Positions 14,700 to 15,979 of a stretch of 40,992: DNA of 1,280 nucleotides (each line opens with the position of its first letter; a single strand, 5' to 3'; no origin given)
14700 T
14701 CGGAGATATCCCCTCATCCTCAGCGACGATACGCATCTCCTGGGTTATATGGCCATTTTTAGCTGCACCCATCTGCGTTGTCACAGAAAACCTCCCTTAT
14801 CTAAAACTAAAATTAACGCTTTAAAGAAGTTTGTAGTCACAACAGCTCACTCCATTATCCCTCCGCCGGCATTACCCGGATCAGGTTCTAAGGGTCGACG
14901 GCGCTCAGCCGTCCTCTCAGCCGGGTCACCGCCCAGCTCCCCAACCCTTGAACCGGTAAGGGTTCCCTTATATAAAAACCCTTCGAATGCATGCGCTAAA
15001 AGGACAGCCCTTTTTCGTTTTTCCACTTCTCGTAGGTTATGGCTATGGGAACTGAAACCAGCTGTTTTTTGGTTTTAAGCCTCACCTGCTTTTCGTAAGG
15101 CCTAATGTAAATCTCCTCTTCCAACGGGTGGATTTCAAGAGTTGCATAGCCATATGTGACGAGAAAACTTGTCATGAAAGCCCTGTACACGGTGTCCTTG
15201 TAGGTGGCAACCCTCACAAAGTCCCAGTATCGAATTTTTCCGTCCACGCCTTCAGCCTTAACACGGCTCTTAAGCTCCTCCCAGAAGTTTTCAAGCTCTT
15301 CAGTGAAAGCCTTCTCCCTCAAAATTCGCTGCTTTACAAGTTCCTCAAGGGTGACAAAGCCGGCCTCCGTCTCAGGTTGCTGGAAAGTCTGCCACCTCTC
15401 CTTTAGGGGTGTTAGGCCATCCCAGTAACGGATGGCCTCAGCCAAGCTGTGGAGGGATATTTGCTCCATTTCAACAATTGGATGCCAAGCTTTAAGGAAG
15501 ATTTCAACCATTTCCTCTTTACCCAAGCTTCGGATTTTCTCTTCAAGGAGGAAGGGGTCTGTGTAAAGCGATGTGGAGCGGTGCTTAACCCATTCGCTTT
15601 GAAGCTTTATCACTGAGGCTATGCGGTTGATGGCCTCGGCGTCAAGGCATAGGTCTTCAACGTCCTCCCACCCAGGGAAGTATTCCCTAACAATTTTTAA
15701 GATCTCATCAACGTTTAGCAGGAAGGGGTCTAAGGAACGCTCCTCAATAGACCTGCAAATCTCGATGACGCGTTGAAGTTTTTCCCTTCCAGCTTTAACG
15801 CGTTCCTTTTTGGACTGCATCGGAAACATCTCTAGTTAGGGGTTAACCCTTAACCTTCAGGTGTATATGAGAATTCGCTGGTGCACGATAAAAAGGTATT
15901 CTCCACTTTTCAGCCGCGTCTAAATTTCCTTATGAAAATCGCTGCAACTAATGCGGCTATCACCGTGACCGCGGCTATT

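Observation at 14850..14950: TPP riboswitch (THI-box) in front of an archaeal thiC-thiDN-thi4 operon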

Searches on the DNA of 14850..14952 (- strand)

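Call 54: build_rna_model(alignment_id=A4, structure=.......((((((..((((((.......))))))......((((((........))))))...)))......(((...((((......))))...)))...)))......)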
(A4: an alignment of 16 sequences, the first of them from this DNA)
Model R1 built from alignment A4 (16 sequences, 110 columns); structure: as given.
model positions 103; base pairs 25; branch points 2; effective number of sequences 1.07; information 0.591 bits per position. Calibrated on 0.2 Mb of random sequence (short: E-values are rough).
structure used (alignment columns):
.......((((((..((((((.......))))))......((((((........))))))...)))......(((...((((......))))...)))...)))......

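Call 55: search_with_rna_model(model_id=R1, sources=[window, L001, L002, L003, L004, L005, L006, L007, L008, L009, L010, L011, L012, L013, L014, L015, L016, L017, L018, L019, L020, L021, L022, L023, L024, L025, L026, L027, L028, L029, L030, L031, L032, L033, L034, L035, L036, L037, L038, L039, L040, L041, L042, L043, L044, L045, L046, L047, L048, L049, L050, L051, L052, L053, L054, L055, L056, L057, L058, L059, L060, L061, L062, L063, L064, L065, L066, L067, L068, L069, L070, L071, L072, L073, L074, L075, L076, L077, L078, L079, L080], max_evalue=1)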
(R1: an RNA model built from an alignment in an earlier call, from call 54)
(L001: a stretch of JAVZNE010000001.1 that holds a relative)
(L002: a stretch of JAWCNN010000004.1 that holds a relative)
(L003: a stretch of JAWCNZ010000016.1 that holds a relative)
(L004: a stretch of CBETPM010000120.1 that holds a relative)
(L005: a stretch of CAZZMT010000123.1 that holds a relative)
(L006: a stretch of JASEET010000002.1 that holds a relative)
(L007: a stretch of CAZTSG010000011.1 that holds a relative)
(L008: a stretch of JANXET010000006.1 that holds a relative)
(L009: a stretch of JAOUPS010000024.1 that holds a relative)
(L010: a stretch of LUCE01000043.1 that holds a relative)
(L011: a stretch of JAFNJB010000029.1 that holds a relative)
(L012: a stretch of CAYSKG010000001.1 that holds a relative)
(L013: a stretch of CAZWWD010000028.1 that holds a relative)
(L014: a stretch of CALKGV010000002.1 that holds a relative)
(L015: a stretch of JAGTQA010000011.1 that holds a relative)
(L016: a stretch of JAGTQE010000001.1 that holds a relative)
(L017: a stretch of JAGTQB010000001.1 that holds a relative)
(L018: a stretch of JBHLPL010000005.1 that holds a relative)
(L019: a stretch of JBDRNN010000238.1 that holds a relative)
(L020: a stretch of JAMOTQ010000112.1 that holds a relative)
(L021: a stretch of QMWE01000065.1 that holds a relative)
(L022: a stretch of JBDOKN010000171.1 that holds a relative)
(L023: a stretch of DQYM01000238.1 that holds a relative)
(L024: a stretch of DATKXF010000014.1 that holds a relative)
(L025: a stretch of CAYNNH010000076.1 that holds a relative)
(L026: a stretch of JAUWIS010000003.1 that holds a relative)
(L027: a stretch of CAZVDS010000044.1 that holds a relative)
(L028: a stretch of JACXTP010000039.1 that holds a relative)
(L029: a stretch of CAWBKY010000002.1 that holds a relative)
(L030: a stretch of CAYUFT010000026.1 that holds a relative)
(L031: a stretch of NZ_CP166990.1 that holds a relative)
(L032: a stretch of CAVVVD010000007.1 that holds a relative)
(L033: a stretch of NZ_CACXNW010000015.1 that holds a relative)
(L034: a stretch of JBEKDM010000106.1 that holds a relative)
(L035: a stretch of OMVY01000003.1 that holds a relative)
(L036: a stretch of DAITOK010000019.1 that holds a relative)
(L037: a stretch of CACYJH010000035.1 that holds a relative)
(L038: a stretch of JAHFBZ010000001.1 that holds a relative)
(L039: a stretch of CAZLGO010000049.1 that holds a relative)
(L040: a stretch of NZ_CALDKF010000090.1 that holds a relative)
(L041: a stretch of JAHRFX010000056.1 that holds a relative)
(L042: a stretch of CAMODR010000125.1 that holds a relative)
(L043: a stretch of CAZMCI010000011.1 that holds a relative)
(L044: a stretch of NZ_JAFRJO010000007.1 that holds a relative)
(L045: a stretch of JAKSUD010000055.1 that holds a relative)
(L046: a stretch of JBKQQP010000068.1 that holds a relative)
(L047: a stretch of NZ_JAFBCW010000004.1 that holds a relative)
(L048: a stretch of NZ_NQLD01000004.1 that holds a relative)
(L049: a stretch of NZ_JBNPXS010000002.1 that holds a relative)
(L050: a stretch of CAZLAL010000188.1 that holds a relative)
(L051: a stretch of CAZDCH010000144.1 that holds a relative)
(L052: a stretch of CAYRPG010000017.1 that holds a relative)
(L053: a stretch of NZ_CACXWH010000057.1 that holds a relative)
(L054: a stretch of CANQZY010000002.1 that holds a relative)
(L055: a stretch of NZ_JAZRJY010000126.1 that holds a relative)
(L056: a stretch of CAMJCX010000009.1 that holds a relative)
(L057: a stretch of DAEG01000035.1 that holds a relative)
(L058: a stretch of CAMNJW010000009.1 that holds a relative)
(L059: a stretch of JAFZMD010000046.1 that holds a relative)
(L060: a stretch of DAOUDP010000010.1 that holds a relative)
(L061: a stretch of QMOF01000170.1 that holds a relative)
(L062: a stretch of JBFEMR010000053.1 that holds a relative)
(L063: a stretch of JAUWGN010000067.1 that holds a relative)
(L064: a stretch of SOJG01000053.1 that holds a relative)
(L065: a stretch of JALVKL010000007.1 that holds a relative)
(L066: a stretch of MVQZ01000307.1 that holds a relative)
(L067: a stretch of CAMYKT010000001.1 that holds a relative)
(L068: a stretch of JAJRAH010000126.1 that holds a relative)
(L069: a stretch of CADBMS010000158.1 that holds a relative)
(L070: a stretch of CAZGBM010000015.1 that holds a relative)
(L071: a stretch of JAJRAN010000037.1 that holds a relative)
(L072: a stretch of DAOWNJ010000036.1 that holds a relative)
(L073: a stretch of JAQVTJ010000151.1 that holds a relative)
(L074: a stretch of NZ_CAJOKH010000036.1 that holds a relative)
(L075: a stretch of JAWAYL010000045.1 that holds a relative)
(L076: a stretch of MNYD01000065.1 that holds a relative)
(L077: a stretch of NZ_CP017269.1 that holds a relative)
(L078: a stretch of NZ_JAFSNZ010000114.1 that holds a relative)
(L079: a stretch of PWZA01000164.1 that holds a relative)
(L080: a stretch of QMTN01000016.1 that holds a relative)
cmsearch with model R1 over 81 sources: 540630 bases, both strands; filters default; matches with E-value up to 1: 17.
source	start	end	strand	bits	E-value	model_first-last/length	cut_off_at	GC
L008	2830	2932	+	120.1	3.9e-27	1-103/103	no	0.63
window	14850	14952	-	119.7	4.8e-27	1-103/103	no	0.64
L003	2822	2924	+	119.5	5.6e-27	1-103/103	no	0.6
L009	2821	2923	+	119.1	6.9e-27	1-103/103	no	0.57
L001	2828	2930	+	118.8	8.4e-27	1-103/103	no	0.65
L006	2819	2922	+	116.5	3.1e-26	1-103/103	no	0.58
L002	2822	2924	+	112.8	2.5e-25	1-103/103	no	0.55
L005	2826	2929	+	112.1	3.9e-25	1-103/103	no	0.66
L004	2024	2128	+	105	2.2e-23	1-103/103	no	0.59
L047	2827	2920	+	64.7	2.2e-13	1-103/103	no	0.5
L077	2798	2901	+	55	5.3e-11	1-103/103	no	0.45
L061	66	184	+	47.5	4e-09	1-103/103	no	0.64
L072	2838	2929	+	45.9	9.6e-09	1-103/103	no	0.6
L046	2833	2912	+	45.4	1.3e-08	1-103/103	no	0.47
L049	2786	2911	+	36.1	2.6e-06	1-103/103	no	0.48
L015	2066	2128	-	20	0.026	1-103/103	no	0.48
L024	957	1052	-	17.4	0.11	1-103/103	no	0.51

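Call 56: search_with_rna_model(model_id=R1, sources=[L081, L082, L083, L084, L085, L086, L087, L088, L089, L090, L091, L092, L093, L094, L095, L096, L097, L098, L099, L100, L101, L102, L103, L104, L105, L106, L107, L108, L109, L110, L111, L112, L113, L114, L115, L116, L117, L118, L119, L120, L121, L122, L123, L124, L125, L126, L127, L128, L129, L130, L131, L132, L133, L134, L135, L136, L137, L138, L139, L140, L141, L142, L143, L144, L145, L146, L147, L148, L149, L150, L151, L152, L153, L154, L155, L156, L157, L158, L159, L160], max_evalue=1)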
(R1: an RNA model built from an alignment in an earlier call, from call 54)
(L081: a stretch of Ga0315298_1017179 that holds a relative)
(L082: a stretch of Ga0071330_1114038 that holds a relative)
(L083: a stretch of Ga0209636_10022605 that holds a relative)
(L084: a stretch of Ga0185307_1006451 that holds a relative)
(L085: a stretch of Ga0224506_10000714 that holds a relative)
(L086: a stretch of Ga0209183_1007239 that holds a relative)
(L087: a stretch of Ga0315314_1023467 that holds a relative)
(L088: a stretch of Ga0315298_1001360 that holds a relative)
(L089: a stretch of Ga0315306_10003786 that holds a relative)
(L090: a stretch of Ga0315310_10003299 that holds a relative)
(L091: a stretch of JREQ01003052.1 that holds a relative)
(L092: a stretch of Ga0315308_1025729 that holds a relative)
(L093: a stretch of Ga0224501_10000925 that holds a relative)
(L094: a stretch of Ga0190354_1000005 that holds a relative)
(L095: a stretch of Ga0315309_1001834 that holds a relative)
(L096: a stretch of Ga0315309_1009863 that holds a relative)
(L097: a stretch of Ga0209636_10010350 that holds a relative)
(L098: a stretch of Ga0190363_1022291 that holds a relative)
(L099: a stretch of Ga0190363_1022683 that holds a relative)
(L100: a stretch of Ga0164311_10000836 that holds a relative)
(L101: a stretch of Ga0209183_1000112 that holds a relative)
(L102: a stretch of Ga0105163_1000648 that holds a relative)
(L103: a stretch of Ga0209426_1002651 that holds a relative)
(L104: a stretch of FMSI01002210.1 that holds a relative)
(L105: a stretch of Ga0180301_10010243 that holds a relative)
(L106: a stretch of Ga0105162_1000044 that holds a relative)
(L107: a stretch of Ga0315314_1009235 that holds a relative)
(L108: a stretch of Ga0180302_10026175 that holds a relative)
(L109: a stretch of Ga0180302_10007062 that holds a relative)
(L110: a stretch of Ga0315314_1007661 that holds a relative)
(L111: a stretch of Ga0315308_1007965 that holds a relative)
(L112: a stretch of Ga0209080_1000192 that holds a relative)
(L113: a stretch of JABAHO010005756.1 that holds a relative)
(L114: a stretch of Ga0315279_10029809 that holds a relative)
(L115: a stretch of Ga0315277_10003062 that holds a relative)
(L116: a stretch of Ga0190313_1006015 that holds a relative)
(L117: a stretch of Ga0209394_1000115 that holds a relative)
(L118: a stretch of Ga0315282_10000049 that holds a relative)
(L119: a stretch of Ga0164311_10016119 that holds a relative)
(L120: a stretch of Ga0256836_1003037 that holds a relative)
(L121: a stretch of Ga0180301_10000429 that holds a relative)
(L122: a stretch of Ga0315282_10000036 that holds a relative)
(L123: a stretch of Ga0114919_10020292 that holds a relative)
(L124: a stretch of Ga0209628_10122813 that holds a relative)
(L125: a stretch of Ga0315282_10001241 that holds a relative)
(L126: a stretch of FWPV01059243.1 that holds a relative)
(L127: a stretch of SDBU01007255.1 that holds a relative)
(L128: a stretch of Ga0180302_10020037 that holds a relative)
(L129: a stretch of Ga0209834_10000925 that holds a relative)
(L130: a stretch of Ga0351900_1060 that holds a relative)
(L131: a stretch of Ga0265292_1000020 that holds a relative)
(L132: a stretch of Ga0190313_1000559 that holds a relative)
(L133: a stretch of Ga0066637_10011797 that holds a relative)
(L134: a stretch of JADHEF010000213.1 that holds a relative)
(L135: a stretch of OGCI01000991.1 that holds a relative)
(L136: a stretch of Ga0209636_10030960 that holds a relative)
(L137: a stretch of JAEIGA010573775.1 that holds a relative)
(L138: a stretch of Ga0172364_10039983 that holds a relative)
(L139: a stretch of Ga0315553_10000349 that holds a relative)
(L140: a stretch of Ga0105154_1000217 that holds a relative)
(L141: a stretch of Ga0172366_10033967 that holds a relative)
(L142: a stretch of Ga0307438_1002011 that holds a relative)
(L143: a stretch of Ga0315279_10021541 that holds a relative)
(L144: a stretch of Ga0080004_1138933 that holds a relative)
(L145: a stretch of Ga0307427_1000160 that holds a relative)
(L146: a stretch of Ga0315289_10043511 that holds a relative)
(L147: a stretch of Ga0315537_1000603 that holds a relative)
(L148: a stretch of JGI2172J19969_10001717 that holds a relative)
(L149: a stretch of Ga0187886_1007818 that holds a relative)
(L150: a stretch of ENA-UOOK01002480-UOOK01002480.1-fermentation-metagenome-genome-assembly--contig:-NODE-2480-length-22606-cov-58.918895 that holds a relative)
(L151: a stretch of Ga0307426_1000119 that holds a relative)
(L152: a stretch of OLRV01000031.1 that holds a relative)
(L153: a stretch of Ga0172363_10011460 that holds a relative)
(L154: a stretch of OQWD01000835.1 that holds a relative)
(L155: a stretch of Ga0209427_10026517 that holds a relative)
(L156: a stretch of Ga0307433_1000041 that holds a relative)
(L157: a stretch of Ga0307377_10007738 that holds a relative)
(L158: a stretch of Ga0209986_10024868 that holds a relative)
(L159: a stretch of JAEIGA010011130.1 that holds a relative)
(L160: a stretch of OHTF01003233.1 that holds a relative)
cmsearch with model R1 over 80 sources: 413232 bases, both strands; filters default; matches with E-value up to 1: 10.
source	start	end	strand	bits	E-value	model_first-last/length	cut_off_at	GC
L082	2328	2430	+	122.4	8.3e-28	1-103/103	no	0.62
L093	2321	2423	+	119.1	5.3e-27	1-103/103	no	0.57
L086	737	839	+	117.3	1.4e-26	1-103/103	no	0.65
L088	2326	2428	+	116.3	2.6e-26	1-103/103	no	0.66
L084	669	771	+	116.2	2.8e-26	1-103/103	no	0.65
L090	2321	2426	+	109.2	1.5e-24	1-103/103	no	0.59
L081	1176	1276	+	108.6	2.2e-24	1-103/103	no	0.6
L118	2224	2325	+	88.2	2.4e-19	1-103/103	no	0.55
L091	2322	2422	+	87.1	4.5e-19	1-103/103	no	0.61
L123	972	1070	+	78.7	5.5e-17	1-103/103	no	0.55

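Call 81: search_with_rna_model(model_id=R1, sources=[L161, L163, L164, L165, L166, L167, L168, L169, L170, L171, L172, L173], max_evalue=1)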
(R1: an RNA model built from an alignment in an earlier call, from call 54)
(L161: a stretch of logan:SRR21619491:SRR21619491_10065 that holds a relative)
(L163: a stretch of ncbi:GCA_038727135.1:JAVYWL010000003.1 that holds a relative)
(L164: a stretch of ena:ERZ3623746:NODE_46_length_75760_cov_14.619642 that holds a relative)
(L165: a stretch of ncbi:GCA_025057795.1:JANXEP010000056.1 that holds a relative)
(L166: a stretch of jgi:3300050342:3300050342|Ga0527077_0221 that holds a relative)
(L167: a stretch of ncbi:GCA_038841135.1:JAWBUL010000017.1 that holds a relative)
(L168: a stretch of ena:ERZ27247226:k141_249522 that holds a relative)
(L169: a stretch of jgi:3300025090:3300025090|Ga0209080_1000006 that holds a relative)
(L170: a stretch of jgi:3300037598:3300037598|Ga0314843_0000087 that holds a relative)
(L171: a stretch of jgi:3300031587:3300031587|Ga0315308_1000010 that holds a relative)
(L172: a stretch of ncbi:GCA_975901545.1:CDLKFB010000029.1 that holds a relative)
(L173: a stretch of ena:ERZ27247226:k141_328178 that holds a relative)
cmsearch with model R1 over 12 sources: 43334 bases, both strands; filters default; matches with E-value up to 1: 10.
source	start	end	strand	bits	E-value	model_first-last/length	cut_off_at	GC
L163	1016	1118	+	120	3.3e-28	1-103/103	no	0.64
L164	1027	1129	+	118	1e-27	1-103/103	no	0.65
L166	1026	1128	+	116.3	2.7e-27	1-103/103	no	0.66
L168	1027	1129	+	114.6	7.5e-27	1-103/103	no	0.64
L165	1017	1118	+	113.5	1.4e-26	1-103/103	no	0.67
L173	1027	1130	+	109.5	1.3e-25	1-103/103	no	0.67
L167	1028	1130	+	107.3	4.7e-25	1-103/103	no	0.63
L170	1010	1109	+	90.8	5.9e-21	1-103/103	no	0.63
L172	1024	1126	+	87.3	4.2e-20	1-103/103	no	0.57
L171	1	69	+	70.2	7.4e-16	35-103/103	5'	0.52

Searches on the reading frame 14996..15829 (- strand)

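Call 6: search_protein_families(library=pfam, proteins=[window:14996-15829:-])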
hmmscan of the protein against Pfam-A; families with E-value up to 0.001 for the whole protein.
window:14996-15829:- (277 aa): 1 family
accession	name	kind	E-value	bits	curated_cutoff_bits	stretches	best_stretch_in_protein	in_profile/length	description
PF08743.15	Nse4_C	-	0.001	19.7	26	0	208-271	12-77/89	Nse4 C-terminal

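Call 7: search_protein_families(library=ncbifam, proteins=[window:14996-15829:-])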
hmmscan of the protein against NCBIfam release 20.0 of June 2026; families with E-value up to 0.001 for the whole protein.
window:14996-15829:- (277 aa): 0 families
